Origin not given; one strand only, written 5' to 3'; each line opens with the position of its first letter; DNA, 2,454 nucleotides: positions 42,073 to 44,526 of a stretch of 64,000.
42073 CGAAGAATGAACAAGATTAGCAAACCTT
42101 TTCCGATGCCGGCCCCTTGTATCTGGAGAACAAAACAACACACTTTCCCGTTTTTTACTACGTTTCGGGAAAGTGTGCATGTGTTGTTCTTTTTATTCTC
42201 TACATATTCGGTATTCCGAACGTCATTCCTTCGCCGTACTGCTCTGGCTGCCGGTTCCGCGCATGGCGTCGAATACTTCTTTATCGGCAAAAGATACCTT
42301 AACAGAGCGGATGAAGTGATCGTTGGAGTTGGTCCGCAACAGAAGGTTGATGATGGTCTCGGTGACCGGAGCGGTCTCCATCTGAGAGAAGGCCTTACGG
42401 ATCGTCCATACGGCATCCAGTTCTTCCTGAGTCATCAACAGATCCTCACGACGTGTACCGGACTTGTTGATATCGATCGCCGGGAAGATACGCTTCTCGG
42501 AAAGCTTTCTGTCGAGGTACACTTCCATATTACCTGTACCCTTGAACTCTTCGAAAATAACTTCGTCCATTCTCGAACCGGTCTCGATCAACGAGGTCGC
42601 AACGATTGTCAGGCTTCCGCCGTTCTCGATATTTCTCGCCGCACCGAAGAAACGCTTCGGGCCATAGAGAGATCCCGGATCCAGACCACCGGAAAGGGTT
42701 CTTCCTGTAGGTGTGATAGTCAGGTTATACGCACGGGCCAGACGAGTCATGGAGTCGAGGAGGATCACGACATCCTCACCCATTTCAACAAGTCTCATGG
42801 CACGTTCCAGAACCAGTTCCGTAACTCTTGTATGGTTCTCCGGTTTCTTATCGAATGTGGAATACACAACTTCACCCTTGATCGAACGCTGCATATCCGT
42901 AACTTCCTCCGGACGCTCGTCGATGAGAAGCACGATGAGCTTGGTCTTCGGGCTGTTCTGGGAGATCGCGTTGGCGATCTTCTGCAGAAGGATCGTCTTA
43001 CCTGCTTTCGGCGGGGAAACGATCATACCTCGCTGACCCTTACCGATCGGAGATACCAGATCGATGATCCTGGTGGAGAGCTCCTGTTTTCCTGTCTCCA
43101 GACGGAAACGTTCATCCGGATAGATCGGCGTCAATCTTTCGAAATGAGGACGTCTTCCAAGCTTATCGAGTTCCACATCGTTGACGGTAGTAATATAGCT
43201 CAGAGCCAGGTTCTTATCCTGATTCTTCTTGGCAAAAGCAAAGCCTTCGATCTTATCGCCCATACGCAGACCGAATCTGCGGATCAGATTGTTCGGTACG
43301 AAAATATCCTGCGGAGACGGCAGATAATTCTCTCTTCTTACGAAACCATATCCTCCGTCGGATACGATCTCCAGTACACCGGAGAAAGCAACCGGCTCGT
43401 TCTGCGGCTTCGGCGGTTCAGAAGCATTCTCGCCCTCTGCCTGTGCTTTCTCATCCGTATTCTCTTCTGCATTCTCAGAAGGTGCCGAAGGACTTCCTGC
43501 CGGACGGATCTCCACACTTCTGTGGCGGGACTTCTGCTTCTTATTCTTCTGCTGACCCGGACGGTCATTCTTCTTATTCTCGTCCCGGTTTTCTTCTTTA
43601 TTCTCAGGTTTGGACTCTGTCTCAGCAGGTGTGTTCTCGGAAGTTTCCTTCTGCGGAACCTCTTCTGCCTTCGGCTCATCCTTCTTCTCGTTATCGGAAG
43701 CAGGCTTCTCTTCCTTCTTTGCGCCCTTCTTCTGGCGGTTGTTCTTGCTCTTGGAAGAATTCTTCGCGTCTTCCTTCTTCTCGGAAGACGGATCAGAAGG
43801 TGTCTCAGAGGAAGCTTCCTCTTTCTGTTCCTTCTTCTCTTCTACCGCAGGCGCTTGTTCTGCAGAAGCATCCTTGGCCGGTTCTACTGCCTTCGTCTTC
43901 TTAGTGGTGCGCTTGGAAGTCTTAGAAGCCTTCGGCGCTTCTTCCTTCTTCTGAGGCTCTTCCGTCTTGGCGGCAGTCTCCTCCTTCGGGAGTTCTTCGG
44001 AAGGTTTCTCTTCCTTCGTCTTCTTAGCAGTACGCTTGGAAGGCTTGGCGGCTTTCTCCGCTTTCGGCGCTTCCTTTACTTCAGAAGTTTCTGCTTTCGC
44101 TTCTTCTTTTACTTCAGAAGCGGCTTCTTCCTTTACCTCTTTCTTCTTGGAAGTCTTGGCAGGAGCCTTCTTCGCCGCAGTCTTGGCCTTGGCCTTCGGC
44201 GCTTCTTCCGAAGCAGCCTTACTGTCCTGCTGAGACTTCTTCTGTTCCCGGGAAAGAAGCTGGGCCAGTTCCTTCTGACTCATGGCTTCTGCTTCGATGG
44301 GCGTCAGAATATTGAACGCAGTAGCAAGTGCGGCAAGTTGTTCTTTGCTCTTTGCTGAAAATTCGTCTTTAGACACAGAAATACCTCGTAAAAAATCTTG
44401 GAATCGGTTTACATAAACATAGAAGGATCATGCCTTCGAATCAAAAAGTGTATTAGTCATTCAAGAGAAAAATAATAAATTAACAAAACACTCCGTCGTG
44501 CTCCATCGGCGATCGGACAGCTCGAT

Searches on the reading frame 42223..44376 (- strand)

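Call 63: search_protein_families(library=pfam, proteins=[window:42223-44376:-], max_evalue=0.00001)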
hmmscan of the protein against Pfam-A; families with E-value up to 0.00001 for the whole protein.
window:42223-44376:- (717 aa): 3 families
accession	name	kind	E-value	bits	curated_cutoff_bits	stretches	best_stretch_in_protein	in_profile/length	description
PF00006.31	ATP-synt_ab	-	1.2e-24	87.6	29.5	1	435-639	2-211/213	ATP synthase alpha/beta family, nucleotide-binding domain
PF07497.18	Rho_RNA_bind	-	7.8e-23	80.5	27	1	332-402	2-71/73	Rho termination factor, RNA-binding domain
PF22707.2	S1CSD-TOTE-2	-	1.1e-07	32.2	27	1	331-389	3-51/60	S1/CSD-like domain 2 of the TOTE conflict systems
